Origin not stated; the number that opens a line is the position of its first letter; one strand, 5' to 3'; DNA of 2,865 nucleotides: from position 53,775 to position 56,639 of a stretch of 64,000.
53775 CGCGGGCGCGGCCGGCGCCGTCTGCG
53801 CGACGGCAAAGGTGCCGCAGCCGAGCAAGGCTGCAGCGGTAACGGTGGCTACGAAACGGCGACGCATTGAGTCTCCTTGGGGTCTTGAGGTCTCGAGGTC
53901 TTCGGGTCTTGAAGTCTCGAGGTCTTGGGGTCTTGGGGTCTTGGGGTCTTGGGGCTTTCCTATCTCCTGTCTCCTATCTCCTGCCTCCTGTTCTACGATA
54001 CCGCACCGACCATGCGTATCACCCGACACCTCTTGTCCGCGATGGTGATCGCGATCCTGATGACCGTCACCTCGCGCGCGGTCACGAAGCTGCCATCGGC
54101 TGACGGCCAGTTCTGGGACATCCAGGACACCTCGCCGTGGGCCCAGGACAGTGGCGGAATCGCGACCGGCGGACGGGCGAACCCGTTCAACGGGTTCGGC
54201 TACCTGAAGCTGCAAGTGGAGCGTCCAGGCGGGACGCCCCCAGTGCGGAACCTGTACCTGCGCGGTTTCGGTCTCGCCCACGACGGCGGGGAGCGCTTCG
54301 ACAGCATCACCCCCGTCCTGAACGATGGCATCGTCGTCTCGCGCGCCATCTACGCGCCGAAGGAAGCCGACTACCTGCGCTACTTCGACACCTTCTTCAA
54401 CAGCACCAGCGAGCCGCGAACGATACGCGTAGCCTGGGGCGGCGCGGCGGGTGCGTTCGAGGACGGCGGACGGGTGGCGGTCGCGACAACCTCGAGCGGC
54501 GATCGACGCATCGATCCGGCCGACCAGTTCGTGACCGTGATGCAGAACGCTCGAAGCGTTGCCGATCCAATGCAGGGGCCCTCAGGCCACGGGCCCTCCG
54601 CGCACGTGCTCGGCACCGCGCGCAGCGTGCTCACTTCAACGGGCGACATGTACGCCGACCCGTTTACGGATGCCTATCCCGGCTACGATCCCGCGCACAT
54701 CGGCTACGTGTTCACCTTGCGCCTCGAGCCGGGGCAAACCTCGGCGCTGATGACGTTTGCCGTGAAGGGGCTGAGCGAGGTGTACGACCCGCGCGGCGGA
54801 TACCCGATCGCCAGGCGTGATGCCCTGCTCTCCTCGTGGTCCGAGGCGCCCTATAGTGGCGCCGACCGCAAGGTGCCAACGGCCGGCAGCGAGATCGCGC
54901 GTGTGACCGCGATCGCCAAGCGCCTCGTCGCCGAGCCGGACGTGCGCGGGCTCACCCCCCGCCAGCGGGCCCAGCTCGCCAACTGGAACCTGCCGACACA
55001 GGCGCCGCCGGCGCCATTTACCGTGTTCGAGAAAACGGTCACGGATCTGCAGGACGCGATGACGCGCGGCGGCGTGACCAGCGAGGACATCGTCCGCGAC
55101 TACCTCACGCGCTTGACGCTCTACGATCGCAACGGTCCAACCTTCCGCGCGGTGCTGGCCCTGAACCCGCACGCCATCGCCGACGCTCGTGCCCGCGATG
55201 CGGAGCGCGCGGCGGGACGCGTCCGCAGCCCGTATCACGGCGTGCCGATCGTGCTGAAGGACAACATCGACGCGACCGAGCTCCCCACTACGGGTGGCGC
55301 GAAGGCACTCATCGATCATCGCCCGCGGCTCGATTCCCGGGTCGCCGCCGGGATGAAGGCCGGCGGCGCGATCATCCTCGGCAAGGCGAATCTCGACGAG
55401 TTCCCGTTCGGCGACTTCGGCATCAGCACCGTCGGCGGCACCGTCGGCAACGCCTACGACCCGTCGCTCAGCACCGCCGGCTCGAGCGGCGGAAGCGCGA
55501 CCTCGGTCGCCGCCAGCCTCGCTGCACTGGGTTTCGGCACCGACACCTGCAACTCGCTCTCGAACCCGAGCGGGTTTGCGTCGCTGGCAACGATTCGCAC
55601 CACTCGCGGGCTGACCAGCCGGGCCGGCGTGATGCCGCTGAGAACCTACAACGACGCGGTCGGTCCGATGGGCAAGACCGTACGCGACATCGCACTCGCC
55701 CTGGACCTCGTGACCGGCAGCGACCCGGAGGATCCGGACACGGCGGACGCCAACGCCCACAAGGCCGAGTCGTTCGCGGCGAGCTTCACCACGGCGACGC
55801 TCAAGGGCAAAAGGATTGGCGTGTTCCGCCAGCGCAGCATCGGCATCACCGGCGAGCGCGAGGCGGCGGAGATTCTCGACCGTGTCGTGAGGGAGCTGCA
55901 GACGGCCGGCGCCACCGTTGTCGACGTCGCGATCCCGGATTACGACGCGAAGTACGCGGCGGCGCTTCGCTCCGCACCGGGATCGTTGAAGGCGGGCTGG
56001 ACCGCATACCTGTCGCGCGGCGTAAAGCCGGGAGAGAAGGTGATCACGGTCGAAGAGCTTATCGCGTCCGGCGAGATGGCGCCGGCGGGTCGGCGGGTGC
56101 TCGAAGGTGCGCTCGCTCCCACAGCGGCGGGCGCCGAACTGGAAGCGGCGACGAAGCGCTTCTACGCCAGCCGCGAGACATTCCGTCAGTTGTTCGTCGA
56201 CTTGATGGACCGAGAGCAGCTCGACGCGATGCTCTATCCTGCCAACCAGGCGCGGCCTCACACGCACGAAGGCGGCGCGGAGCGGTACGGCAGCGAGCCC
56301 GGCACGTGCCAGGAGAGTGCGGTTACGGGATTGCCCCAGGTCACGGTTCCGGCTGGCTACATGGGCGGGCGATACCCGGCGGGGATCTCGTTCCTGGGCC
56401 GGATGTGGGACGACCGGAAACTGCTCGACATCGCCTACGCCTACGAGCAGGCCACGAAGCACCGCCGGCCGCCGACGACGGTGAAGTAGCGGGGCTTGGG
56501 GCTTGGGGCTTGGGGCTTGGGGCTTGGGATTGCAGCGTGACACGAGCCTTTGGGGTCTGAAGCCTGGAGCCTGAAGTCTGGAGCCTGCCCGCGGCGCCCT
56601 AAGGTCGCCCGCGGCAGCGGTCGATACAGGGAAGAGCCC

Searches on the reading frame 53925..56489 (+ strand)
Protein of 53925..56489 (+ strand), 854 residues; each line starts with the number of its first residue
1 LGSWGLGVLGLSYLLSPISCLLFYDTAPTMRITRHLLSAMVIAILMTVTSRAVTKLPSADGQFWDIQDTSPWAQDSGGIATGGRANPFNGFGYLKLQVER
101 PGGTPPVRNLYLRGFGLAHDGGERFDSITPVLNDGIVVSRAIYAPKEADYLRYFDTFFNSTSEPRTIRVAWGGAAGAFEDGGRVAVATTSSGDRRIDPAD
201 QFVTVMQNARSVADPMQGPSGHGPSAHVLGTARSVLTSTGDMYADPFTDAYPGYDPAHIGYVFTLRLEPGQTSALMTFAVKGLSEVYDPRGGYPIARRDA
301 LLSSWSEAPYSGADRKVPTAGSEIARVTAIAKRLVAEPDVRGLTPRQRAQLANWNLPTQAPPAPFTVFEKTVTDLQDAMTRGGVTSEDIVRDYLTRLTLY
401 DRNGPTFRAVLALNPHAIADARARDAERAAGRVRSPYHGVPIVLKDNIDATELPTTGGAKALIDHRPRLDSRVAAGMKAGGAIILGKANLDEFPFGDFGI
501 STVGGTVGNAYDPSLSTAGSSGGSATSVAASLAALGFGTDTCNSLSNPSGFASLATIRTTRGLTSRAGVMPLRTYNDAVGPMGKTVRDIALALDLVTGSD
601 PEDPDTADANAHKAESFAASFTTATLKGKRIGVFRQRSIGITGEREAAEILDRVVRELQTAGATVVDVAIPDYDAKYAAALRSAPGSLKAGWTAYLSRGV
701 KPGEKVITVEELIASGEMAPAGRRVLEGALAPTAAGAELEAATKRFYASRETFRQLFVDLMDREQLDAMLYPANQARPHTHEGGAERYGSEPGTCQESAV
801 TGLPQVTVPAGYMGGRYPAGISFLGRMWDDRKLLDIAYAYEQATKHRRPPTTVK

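Call 91: search_protein_families(library=pfam, proteins=[window:53925-56489:+], max_evalue=0.00001)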
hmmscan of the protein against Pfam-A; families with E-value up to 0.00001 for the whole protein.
window:53925-56489:+ (854 aa): 1 family
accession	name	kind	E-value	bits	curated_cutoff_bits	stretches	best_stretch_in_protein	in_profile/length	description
PF01425.27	Amidase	-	2.8e-73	247.9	27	1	389-834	2-445/445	Amidase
